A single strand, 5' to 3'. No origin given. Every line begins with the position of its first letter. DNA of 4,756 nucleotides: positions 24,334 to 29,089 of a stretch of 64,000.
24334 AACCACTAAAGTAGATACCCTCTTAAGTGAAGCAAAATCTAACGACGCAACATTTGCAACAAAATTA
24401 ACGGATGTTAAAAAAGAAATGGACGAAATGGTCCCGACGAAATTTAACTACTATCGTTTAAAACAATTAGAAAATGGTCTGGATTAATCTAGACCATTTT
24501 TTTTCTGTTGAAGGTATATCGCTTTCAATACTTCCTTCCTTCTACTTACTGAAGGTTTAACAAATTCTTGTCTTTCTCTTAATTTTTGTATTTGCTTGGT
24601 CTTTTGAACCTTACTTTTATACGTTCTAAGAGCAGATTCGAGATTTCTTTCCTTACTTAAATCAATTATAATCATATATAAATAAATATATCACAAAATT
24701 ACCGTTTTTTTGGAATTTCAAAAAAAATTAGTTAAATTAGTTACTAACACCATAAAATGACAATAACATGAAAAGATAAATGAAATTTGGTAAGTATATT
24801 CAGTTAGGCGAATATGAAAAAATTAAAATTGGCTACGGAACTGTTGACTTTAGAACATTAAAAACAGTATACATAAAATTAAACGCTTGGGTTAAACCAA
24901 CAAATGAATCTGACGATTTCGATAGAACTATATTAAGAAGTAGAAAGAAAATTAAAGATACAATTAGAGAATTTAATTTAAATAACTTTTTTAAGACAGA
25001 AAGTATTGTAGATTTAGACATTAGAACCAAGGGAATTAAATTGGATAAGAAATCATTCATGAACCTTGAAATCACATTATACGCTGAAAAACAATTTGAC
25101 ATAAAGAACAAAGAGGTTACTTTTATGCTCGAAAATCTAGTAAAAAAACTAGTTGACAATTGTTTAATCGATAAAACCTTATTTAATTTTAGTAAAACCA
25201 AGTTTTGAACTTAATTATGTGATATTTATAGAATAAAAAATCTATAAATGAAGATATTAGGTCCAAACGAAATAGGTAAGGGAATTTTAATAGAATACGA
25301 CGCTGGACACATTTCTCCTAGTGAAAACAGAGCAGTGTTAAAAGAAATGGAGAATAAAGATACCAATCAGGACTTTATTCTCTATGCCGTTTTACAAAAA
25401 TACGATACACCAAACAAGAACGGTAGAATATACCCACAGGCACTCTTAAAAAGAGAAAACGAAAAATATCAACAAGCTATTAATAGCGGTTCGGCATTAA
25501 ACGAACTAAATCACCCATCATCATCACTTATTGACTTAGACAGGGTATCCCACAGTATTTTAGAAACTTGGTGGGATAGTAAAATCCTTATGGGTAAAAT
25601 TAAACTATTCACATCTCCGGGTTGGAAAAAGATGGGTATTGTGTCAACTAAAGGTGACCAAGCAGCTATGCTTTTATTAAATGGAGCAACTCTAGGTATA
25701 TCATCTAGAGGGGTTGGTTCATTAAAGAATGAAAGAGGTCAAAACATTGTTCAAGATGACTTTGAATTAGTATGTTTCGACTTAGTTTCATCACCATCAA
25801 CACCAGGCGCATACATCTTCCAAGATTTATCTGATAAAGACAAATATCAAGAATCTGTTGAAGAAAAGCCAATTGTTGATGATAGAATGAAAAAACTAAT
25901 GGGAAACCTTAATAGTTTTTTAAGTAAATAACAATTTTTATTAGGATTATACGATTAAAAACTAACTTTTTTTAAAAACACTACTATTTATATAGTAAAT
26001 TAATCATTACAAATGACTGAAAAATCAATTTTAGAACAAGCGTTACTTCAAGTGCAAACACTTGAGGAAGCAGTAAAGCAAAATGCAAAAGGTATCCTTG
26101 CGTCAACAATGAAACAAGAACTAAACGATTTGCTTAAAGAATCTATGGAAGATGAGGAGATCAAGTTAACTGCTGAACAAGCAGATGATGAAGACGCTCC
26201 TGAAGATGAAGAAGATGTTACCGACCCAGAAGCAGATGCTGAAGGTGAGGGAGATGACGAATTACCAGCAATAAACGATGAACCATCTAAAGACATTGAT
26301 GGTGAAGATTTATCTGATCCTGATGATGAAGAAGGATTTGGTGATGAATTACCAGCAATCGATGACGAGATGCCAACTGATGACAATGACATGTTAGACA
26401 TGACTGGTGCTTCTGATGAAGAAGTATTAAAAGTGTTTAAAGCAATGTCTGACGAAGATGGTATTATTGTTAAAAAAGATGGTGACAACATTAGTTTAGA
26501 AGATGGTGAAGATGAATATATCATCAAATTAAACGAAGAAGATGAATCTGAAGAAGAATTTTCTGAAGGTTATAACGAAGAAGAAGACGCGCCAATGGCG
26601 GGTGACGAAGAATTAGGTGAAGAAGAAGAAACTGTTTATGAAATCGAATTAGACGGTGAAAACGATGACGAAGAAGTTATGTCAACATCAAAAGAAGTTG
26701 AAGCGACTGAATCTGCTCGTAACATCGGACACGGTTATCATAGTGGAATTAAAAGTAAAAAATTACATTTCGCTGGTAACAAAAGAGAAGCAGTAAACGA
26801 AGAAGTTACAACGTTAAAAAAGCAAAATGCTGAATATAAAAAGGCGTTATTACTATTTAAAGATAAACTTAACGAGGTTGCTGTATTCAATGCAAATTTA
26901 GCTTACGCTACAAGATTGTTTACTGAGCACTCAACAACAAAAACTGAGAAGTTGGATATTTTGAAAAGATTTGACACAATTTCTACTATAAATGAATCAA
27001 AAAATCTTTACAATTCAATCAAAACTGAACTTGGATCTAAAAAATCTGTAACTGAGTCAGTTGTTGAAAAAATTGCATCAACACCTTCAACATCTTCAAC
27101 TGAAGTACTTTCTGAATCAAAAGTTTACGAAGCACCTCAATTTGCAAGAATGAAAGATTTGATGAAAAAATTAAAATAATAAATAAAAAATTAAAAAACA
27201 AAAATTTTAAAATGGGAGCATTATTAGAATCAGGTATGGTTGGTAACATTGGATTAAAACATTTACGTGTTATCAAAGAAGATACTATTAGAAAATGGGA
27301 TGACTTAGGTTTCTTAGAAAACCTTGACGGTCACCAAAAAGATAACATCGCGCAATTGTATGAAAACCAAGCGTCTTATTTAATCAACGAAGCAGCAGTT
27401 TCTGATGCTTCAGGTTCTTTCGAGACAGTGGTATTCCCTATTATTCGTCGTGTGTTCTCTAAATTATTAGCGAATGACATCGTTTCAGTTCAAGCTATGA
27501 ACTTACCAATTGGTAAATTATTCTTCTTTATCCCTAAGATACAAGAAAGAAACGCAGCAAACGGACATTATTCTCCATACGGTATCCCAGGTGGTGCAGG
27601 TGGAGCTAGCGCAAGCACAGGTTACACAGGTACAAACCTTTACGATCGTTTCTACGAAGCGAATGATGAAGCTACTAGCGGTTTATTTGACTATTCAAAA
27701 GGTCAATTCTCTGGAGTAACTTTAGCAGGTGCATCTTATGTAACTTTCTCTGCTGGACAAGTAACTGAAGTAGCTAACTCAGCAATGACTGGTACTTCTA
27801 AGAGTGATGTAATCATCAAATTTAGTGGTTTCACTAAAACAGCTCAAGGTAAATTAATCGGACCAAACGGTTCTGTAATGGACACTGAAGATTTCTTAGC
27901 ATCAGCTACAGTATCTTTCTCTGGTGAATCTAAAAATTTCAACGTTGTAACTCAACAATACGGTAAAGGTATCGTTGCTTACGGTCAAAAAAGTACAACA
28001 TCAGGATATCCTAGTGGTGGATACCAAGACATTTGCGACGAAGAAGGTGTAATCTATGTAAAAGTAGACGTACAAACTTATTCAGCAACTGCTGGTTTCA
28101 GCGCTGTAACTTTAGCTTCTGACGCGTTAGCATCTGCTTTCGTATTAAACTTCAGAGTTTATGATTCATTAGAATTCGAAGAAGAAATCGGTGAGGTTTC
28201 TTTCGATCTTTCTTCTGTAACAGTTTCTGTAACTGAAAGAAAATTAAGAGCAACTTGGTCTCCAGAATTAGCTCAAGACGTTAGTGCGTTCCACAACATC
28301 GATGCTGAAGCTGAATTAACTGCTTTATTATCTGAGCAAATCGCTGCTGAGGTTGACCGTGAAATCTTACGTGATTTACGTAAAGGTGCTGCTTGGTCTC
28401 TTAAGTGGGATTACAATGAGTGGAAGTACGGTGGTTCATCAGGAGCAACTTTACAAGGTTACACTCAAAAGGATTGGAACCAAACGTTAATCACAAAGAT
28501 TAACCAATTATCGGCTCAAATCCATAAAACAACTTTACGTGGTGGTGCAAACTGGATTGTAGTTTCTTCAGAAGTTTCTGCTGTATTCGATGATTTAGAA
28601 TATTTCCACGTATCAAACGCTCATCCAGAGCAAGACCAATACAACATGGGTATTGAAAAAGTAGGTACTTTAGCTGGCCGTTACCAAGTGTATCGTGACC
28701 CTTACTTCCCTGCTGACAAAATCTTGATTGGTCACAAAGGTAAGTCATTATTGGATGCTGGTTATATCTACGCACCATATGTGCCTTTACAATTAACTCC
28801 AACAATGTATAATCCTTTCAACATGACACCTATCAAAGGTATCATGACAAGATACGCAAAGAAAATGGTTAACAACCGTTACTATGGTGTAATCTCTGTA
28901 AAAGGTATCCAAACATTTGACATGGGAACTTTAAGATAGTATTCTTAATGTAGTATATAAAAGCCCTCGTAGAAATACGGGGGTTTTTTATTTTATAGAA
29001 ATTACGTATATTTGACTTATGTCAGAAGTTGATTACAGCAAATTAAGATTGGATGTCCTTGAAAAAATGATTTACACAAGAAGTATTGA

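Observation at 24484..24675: Ribosomal protein bS21 embedded antisense inside the head-gene module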

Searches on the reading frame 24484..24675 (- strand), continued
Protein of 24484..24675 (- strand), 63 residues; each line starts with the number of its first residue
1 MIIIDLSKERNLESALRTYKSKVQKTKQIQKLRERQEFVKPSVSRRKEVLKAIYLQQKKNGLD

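Call 44: find_related_loci(query=A1, collection=genome_contigs, flank=3000)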
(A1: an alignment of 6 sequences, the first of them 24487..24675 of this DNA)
Query A1 (63 aa) in genome_contigs; peptide patterns used: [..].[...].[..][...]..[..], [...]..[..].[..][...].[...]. (x = any residue, [..] = any of these).
600 stretches matched a pattern (row limit reached: there are more); 577 encode a relative of the query (tblastn E <= 1e-3); the best 80 are kept; 80 distinct loci.
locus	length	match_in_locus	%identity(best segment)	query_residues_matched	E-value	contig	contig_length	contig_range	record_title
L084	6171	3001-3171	56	1-57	1e-15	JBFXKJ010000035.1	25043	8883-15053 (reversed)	MAG: Mangrovibacterium sp. isolate CA_2019_TPIn_72 NODE_6313_length_25043_cov_5.012883_TPIn, whole genome shotgun sequen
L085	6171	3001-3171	54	1-57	2e-15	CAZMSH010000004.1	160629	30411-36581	MAG TPA_asm: uncultured Rikenellaceae bacterium isolate SRP241341_co1_99 genome assembly, contig: NODE_96_length_160629_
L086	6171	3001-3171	54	1-57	6e-15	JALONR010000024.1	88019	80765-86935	MAG: Bacteroidales bacterium isolate Prado082 scaffold_552, whole genome shotgun sequence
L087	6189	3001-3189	46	1-63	6e-15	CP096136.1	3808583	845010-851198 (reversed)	MAG: Flavobacterium sp. JAD_PAG50586_2 chromosome, complete genome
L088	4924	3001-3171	53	1-57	8e-15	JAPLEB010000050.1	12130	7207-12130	MAG: Bacteroidia bacterium isolate LacPavin_0920_SED5_MAG_39_21 LacPavin_0920_SED5_scaffold_564635, whole genome shotgun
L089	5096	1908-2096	48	1-63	8e-15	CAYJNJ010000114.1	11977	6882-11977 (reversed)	MAG TPA_asm: uncultured Bacteroidales bacterium isolate ERP124720_co1_67 genome assembly, contig: NODE_6341_length_11977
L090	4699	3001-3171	51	1-57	9e-15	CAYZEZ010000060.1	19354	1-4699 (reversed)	MAG TPA_asm: uncultured Bacteroides sp. isolate binchicken_co150_186 genome assembly, contig: NODE_6199_length_19354_cov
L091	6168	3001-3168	54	1-56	1e-14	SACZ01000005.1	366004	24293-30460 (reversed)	Prolixibacteraceae bacterium JC049 scaffold_4, whole genome shotgun sequence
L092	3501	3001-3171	51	1-57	1e-14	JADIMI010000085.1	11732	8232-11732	MAG: Candidatus Cryptobacteroides intestinavium isolate B1-20833 B1M03__C553529_L11732_SRR9113712, whole genome shotgun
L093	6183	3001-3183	46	1-61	9e-15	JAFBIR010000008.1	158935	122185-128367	Parabacteroides distasonis strain An897 An897_NODE_8_length_158935_cov_24.490343_pilon, whole genome shotgun sequence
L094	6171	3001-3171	51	1-57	1e-14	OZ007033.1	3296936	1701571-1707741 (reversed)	MAG: uncultured Bacteroidales bacterium isolate metabat2_pooled_hifiasm.1162 MAG genome assembly, chromosome: 1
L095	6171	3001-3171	51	1-57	1e-14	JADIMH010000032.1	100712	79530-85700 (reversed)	MAG: Candidatus Cryptobacteroides faecipullorum isolate B1-15692 B1M03__C210467_L100712_SRR9113712, whole genome shotgun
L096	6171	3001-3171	51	1-57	1e-14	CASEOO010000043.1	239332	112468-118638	uncultured Bacteroidales bacterium isolate SI.O35.metabat-bins.116 genome assembly, contig: SI.O35.metabat-bins.116.fa_k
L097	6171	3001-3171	51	1-57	1e-14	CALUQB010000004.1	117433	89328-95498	MAG: uncultured Bacteroidales bacterium isolate BRZ_RS__bin68 genome assembly, contig: BRZ_RS__NODE_137_length_117433_co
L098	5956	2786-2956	51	1-57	1e-14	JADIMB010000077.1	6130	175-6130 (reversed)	MAG: Candidatus Cryptobacteroides faecavium isolate B2-22910 B2M17__C223863_L6130_SRR9113704, whole genome shotgun seque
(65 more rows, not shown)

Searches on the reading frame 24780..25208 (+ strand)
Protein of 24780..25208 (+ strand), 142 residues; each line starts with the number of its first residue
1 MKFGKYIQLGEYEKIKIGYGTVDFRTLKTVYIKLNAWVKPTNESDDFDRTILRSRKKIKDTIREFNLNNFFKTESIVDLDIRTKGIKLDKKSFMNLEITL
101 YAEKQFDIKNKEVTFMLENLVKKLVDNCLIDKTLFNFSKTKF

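Call 11: search_protein_families(library=phrogs, proteins=[window:24780-25208:+], max_evalue=0.001)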
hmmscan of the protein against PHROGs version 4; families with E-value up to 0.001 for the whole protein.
window:24780-25208:+ (142 aa): 0 families

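Call 12: search_protein_families(library=pfam, proteins=[window:24780-25208:+], max_evalue=0.001)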
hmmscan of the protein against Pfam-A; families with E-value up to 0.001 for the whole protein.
window:24780-25208:+ (142 aa): 0 families

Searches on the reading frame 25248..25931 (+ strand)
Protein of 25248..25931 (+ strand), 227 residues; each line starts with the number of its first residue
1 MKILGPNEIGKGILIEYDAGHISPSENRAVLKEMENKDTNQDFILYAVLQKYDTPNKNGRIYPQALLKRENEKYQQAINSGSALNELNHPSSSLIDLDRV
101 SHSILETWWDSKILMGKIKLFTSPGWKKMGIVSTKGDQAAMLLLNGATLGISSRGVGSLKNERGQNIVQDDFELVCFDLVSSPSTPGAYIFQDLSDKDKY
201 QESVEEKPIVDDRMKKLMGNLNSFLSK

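Call 11: search_protein_families(library=phrogs, proteins=[window:25248-25931:+], max_evalue=0.001)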
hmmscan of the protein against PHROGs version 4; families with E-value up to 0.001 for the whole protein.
window:25248-25931:+ (227 aa): 2 families
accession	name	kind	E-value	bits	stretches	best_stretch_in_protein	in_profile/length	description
phrog_207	-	head and packaging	1.7e-40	140.5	1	28-204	25-194/519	head maturation protease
phrog_3014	-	head and packaging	3.5e-08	33.9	1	40-217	24-219/266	head maturation protease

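Call 12: search_protein_families(library=pfam, proteins=[window:25248-25931:+], max_evalue=0.001)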
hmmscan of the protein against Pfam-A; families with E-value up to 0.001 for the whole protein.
window:25248-25931:+ (227 aa): 1 family
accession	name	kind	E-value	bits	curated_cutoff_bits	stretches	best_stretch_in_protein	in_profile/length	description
PF03420.18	Peptidase_S77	-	1.1e-19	71.1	27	1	46-191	47-189/198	Prohead core protein serine protease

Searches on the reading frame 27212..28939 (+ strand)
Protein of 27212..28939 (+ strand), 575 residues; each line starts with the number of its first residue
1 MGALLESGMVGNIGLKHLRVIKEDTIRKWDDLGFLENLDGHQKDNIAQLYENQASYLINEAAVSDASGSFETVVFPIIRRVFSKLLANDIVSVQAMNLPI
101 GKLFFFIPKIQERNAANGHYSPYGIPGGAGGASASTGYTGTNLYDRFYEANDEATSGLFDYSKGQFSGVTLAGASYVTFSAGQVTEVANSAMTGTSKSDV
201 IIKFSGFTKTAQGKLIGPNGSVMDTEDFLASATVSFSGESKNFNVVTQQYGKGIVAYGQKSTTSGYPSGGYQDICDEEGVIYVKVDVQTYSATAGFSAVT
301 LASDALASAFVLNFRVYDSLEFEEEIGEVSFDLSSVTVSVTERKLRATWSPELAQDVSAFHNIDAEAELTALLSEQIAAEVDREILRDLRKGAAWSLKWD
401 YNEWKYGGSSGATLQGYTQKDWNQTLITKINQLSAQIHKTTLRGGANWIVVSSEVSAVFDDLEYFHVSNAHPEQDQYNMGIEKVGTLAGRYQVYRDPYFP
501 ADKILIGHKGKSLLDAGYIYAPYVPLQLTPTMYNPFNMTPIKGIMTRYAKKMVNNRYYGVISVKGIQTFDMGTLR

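Call 11: search_protein_families(library=phrogs, proteins=[window:27212-28939:+], max_evalue=0.001)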
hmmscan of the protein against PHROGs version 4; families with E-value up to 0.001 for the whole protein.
window:27212-28939:+ (575 aa): 3 families
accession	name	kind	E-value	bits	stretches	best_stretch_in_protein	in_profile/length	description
phrog_138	-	head and packaging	2.8e-66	225.4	2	296-552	145-407/444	major head protein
phrog_1014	-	unknown function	5.8e-12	46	1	303-527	295-518/567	-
phrog_20655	-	head and packaging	2.5e-11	43.8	1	312-503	270-460/534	major head protein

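Call 12: search_protein_families(library=pfam, proteins=[window:27212-28939:+], max_evalue=0.001)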
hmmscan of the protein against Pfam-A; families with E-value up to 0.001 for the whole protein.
window:27212-28939:+ (575 aa): 1 family
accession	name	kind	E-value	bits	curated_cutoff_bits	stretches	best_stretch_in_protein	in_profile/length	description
PF07068.17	Gp23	-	5.1e-74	250.4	24.4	2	264-559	82-355/376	Major capsid protein Gp23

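Call 13: search_dna_similar(query=window:27212-28939:+, collection=phages, mode=protein, max_rows=25)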
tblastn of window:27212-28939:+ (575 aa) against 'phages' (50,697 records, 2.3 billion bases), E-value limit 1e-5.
Records with a match: 2578; places in all: 2654; records where one place covers at least 80% of the query: 1.
Best place of each record, by identity: <60% 2578.
By first word of the organism name: Escherichia 671; Synechococcus 388; Klebsiella 331; Salmonella 203; Vibrio 136; Shigella 89; Aeromonas 86; Acinetobacter 71; Cyanophage 61; Enterobacter 58; and 61 more.
By host as written in the record: - 456; Escherichia coli 282; Klebsiella pneumoniae 115; Synechococcus 107; Escherichia coli O157:H7 39; Synechococcus sp. 38; Salmonella enterica 29; Synechococcus sp. WH7803 28; and 574 more.
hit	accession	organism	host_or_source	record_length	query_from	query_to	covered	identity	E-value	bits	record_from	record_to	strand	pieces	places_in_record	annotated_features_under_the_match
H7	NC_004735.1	Rhodothermus phage RM378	Rhodothermus marinus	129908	21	567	95%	29.1%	2e-43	172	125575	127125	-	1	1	similar to major head protein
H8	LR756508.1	uncultured phage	metagenomic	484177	26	563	62%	40.6%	4e-61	292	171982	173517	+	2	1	record has no annotation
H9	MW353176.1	Flavobacterium phage vB_FspM_immuto_3-5A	Flavobacterium sp. LMO8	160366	14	568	58%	40.2%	3e-55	274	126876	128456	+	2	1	major capsid protein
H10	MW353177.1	Flavobacterium phage vB_FspM_immuto_13-6C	Flavobacterium sp. LMO8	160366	14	568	58%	40.2%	3e-55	274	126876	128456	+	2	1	major capsid protein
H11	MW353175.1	Flavobacterium phage vB_FspM_immuto_2-6A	Flavobacterium sp. LMO8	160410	14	568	58%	40.2%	3e-55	274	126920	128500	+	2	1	major capsid protein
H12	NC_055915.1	Flavobacterium phage vB_FspM_immuto_2-6A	Flavobacterium sp. LMO8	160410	14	568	58%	40.2%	3e-55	274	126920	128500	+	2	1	major capsid protein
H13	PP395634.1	Microcystis phage Mel-JY01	Microcystis elabens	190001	19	566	57%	40.2%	4e-59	289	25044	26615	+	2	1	capsid protein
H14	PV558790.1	Variovorax phage V45v66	Variovorax sp. SCN45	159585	28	549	54%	35.1%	6e-23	169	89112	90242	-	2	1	record has no annotation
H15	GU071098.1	Synechococcus phage S-SSM7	Synechococcus sp. WH8109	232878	225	566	59%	30.4%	1e-24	115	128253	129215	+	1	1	gp23: precursor of major head subunit | hypothetical protein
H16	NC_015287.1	Synechococcus phage S-SSM7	Synechococcus sp. WH8109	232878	225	566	59%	30.4%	1e-24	115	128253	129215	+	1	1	gp23: major head protein | hypothetical protein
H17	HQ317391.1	Cyanophage S-SSM6a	Synechococcus sp. WH8109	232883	225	566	59%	30.4%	1e-24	115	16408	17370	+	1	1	hypothetical protein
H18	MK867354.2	Synechococcus phage S-SCSM1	Synechococcus sp. WH 7803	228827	225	566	59%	29.2%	4e-26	119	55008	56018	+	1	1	major capsid protein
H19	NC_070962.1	Synechococcus phage S-SCSM1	Synechococcus sp. WH 7803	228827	225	566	59%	29.2%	4e-26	119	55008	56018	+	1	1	major head protein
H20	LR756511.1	uncultured phage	metagenomic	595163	319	563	43%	40.1%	2e-50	193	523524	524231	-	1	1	record has no annotation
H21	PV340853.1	Synechococcus phage Sf-CH8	Synechococcus sp. WH8102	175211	256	566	54%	30.5%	9e-27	122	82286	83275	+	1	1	major head protein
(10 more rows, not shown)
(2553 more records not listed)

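Call 53: get_annotated_region(hit=H9, flank=8000)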
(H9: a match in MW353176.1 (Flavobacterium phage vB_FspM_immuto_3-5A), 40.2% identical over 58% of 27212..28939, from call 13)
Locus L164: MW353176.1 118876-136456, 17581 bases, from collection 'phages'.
description: Flavobacterium phage vB_FspM_immuto_3-5A, complete genome.
organism: Flavobacterium phage vB_FspM_immuto_3-5A (NCBI taxid 2801478)
taxonomy: Viruses; Duplodnaviria; Heunggongvirae; Uroviricota; Caudoviricetes; Immutovirus
host: Flavobacterium sp. LMO8; source: Baltic Sea mesocosm; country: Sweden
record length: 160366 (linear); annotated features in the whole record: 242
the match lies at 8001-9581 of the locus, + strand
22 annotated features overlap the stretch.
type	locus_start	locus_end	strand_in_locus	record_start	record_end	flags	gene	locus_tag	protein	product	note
CDS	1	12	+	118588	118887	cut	-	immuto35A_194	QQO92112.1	hypothetical protein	-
CDS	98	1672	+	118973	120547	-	-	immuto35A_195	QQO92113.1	terminase large subunit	-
CDS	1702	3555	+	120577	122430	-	-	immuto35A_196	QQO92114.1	capsid assembly protein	Bacteriophage T4-like capsid assembly protein (Gp20)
CDS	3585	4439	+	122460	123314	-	-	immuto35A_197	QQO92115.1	hypothetical protein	-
CDS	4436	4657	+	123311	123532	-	-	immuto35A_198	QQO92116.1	hypothetical protein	-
CDS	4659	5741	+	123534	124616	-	-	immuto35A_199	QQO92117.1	hypothetical protein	-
CDS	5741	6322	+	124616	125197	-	-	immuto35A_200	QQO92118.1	prohead core protein serine protease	-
CDS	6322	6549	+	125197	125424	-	-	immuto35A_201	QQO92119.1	hypothetical protein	-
CDS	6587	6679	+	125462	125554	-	-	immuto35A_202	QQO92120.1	hypothetical protein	-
CDS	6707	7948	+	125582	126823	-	-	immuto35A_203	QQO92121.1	DNA polymerase phi-like protein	-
CDS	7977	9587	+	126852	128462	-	-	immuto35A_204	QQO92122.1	major capsid protein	Major capsid protein Gp23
CDS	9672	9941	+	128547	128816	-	-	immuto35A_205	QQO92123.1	tail fiber protein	-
CDS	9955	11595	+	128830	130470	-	-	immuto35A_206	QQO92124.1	hypothetical protein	-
CDS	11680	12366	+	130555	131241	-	-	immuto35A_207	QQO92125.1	phosphate starvation-inducible protein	Phosphate starvation-inducible protein, PhoH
CDS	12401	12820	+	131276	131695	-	-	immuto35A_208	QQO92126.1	hypothetical protein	-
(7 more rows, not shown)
